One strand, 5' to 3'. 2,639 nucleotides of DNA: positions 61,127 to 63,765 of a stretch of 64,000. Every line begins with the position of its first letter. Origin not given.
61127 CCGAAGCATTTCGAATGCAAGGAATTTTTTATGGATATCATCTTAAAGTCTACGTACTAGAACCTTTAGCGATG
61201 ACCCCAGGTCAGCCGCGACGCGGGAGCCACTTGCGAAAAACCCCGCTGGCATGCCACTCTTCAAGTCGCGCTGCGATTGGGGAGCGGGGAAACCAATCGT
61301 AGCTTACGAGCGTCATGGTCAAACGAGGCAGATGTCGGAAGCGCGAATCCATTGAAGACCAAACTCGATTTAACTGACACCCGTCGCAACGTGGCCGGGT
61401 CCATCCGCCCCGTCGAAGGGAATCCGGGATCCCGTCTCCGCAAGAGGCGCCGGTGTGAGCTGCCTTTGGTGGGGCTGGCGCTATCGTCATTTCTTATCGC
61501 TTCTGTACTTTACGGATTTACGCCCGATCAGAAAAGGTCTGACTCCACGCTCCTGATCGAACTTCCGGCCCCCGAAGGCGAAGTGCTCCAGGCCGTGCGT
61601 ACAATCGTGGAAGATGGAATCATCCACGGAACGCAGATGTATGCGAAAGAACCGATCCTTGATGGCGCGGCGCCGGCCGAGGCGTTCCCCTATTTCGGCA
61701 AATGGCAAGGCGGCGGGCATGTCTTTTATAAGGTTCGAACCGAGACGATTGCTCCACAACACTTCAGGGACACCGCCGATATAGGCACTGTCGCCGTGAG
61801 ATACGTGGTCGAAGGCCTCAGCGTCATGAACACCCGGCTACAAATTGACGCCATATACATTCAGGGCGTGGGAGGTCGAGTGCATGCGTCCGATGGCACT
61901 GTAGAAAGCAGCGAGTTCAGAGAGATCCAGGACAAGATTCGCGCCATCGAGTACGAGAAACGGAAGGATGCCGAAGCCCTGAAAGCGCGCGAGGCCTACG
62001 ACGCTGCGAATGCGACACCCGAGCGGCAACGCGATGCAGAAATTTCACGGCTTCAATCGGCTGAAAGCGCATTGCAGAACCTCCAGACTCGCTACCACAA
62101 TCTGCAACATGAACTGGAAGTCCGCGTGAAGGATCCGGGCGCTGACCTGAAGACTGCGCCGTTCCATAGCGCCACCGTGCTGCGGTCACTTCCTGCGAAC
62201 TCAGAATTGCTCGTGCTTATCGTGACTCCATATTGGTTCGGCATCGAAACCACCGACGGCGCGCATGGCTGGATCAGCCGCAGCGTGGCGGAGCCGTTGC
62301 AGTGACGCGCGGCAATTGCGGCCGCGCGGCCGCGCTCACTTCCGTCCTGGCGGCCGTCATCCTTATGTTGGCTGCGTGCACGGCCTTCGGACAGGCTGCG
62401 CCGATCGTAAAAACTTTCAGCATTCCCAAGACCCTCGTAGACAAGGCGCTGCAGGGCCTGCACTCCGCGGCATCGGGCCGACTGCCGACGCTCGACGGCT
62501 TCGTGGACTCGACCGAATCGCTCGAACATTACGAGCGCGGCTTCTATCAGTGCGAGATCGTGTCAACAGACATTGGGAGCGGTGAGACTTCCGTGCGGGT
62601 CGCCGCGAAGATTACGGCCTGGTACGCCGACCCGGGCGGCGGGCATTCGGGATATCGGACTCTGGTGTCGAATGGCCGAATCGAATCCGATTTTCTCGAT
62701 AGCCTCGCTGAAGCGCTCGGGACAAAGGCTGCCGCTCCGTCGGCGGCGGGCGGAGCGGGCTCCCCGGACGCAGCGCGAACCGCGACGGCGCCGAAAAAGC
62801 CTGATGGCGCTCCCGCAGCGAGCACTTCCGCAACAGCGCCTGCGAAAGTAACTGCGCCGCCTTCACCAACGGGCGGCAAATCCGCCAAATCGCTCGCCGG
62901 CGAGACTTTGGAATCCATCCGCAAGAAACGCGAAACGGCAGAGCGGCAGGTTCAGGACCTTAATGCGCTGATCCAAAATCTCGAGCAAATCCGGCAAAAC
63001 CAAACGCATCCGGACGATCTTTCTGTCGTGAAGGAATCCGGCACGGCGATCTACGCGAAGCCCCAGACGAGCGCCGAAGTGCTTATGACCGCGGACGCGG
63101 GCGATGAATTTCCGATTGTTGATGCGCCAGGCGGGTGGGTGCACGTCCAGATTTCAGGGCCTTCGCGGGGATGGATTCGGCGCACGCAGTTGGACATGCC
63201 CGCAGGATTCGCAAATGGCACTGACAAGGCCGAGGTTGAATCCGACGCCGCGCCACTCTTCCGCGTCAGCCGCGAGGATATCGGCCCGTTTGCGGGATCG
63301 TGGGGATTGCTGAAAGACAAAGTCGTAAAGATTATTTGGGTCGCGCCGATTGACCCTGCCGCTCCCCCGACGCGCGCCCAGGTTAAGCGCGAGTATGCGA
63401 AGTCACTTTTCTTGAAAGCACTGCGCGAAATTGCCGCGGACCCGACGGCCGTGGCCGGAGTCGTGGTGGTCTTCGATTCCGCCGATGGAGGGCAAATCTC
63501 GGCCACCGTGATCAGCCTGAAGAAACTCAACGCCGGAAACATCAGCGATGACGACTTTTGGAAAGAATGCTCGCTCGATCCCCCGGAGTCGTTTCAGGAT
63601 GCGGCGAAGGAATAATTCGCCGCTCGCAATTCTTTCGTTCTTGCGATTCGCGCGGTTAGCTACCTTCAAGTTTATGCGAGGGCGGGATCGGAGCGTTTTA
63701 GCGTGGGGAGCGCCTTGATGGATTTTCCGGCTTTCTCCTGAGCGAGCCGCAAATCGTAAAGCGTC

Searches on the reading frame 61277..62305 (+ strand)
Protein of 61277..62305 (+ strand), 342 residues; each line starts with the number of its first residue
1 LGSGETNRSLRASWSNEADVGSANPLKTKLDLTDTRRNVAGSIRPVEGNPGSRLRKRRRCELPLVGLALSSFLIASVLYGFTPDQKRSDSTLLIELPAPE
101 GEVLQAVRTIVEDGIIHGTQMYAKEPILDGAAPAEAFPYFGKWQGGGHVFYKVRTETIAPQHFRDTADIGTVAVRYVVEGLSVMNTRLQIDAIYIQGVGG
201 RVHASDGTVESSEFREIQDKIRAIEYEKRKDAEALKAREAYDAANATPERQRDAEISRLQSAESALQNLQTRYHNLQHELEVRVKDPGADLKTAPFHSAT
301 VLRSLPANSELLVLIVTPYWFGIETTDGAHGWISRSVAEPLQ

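Call 47: search_protein_families(library=pfam, proteins=[window:61277-62305:+], max_evalue=0.001)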
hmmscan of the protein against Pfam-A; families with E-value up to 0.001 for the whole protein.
window:61277-62305:+ (342 aa): 1 family
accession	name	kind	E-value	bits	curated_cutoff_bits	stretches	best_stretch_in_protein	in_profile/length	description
PF08239.17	SH3_3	-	0.00077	20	27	0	288-336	2-51/54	Bacterial SH3 domain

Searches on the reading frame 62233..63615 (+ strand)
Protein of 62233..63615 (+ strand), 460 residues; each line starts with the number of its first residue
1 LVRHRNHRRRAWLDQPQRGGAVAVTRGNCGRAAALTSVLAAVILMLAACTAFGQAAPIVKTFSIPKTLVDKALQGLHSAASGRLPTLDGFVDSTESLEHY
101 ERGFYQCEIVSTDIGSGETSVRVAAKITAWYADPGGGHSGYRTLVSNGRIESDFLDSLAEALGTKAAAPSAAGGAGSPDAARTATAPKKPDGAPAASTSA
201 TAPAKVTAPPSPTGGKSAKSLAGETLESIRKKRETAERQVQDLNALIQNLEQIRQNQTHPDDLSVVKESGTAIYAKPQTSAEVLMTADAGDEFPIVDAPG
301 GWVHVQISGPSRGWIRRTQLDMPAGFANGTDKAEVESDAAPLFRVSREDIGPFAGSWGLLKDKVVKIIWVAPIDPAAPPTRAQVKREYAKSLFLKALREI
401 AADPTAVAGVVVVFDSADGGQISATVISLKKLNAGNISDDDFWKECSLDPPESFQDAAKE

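Call 47: search_protein_families(library=pfam, proteins=[window:62233-63615:+], max_evalue=0.001)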
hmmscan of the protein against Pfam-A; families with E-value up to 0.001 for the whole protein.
window:62233-63615:+ (460 aa): 2 families
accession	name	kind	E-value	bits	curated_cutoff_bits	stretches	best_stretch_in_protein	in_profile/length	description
PF08239.17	SH3_3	-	5.9e-08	33.2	27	1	269-316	1-49/54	Bacterial SH3 domain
PF06347.19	SH3_4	-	9.9e-05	22.5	24.1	1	269-320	3-54/56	Bacterial SH3 domain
